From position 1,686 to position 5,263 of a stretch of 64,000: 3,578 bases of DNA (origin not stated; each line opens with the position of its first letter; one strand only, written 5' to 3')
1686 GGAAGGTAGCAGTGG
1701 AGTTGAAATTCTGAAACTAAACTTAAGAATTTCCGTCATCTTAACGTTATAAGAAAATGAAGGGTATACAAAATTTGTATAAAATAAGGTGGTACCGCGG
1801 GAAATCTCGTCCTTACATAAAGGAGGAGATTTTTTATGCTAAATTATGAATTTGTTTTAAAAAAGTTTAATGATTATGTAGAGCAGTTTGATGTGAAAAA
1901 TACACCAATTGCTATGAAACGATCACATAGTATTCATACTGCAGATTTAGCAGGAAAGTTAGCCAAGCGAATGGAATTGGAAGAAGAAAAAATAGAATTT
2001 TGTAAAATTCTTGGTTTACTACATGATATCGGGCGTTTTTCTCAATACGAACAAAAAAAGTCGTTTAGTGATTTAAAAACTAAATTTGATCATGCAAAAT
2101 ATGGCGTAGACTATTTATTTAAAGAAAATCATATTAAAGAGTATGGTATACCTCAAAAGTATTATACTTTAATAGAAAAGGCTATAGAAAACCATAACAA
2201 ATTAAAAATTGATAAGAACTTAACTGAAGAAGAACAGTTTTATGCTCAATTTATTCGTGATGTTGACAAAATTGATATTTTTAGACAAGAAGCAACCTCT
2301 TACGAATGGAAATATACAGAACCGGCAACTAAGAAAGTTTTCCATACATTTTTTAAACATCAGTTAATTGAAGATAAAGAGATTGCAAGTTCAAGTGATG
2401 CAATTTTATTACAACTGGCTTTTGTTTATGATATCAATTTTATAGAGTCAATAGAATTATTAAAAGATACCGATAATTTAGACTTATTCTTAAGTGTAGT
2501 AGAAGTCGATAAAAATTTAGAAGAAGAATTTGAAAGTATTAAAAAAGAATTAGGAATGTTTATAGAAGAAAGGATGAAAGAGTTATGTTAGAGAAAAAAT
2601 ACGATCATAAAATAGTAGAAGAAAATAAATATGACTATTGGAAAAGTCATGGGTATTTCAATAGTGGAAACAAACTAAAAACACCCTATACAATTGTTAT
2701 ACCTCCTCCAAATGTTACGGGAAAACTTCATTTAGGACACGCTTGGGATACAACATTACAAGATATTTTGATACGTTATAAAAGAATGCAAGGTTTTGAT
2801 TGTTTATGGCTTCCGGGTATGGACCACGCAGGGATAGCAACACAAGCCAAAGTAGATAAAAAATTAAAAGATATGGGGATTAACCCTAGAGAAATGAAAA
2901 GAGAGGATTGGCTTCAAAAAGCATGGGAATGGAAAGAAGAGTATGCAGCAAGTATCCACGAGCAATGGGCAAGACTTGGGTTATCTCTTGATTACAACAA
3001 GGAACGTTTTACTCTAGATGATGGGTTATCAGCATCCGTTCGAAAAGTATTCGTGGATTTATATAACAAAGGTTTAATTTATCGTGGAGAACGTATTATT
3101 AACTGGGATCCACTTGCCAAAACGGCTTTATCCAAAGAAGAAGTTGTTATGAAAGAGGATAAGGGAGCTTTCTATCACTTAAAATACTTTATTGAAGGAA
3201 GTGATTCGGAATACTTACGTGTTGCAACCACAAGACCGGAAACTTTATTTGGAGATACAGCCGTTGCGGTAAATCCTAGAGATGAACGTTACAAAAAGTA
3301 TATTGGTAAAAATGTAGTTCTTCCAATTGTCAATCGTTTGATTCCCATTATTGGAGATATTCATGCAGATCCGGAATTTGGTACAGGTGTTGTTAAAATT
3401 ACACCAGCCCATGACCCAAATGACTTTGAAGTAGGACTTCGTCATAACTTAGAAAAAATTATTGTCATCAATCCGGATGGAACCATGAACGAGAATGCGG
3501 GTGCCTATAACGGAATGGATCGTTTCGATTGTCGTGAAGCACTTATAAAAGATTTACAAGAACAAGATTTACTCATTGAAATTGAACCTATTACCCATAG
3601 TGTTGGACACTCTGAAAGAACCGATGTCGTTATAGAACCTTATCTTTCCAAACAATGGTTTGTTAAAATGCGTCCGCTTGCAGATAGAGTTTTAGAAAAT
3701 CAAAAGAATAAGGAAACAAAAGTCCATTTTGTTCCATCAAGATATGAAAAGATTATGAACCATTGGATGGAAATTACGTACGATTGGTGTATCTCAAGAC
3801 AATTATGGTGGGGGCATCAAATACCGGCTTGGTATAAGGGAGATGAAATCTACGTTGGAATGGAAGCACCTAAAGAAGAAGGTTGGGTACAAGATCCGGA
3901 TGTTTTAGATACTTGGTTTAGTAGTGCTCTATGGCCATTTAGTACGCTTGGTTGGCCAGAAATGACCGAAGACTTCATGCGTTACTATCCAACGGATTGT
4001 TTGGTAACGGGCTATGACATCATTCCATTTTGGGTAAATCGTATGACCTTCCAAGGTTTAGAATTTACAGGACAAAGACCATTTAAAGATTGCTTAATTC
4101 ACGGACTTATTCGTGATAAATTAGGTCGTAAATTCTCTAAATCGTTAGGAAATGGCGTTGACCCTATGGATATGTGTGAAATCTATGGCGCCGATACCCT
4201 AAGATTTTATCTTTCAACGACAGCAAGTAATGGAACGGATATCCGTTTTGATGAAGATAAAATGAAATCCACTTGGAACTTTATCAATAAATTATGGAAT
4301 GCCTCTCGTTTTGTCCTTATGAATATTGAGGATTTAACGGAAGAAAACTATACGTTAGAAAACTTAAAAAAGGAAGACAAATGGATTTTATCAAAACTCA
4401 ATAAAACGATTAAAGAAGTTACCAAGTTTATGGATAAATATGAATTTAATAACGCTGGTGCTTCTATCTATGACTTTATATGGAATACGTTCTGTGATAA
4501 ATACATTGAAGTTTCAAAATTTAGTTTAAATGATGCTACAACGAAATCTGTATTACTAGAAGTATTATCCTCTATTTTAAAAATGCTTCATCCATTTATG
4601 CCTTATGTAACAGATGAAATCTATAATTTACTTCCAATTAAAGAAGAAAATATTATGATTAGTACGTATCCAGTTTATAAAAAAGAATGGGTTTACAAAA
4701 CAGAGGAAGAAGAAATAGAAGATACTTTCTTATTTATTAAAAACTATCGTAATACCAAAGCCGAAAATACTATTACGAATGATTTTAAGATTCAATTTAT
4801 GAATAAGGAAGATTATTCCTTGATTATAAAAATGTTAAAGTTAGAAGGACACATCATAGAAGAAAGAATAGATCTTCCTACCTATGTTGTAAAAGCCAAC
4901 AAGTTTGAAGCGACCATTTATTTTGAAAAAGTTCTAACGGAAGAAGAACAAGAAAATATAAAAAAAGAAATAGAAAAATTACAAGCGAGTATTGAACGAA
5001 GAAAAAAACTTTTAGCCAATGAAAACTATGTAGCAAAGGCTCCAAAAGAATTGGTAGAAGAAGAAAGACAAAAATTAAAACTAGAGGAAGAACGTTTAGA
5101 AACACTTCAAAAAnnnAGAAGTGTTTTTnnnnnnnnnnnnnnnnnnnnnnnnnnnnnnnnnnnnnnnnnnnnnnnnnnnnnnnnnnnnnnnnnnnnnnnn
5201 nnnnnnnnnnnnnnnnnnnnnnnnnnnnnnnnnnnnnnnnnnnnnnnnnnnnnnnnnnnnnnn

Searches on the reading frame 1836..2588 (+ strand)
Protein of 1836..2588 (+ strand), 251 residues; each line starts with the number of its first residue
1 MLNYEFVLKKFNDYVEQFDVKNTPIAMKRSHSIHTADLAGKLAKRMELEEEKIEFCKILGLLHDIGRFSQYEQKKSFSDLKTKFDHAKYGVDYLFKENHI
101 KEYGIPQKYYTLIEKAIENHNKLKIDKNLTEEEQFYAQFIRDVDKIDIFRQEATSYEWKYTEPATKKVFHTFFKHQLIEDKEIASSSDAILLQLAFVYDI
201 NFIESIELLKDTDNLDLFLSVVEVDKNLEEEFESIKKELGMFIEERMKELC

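Call 91: search_protein_families(library=pfam, proteins=[window:1836-2588:+], max_evalue=1e-8)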
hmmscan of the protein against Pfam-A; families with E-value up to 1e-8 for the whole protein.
window:1836-2588:+ (251 aa): 1 family
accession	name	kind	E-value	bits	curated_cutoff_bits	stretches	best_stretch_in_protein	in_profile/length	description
PF01966.28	HD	-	6.8e-13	49.4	22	1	30-147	3-114/116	HD domain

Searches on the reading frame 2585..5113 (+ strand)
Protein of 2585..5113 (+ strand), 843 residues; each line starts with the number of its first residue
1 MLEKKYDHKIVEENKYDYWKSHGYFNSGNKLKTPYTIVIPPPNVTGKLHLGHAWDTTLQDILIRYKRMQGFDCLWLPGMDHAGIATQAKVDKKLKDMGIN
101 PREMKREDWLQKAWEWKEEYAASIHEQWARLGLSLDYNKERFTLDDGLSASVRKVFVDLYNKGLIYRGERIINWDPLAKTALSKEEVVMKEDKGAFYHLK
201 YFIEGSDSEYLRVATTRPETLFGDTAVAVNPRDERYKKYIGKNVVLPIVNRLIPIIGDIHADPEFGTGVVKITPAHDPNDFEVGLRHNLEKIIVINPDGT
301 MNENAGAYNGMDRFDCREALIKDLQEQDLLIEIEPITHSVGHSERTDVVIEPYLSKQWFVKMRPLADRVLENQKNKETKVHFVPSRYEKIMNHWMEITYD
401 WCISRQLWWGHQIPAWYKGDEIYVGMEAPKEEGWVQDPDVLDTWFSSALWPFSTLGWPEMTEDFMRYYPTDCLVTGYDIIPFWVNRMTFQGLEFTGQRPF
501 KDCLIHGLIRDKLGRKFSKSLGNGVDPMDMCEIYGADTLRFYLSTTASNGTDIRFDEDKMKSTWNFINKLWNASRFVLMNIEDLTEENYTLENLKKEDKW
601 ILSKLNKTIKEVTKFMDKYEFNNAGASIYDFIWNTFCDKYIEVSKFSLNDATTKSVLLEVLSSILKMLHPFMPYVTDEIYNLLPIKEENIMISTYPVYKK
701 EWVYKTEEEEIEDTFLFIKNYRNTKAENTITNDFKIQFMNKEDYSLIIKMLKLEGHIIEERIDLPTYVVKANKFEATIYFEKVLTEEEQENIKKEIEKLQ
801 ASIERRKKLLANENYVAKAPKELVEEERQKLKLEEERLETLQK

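Call 91: search_protein_families(library=pfam, proteins=[window:2585-5113:+], max_evalue=1e-8)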
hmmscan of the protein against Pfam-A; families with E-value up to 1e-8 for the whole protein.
window:2585-5113:+ (843 aa): 3 families
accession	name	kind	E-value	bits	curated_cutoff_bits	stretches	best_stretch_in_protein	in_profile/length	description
PF00133.28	tRNA-synt_1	-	4.8e-136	454.2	22.7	2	16-424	3-256/414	tRNA synthetases class I (I, L, M and V)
PF08264.19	Anticodon_1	-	2.8e-35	121.8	25.1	1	598-734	1-142/148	Anticodon-binding domain of tRNA ligase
PF09334.17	tRNA-synt_1g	-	3e-29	102.4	20.1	2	355-565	181-376/391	tRNA synthetases class I (M)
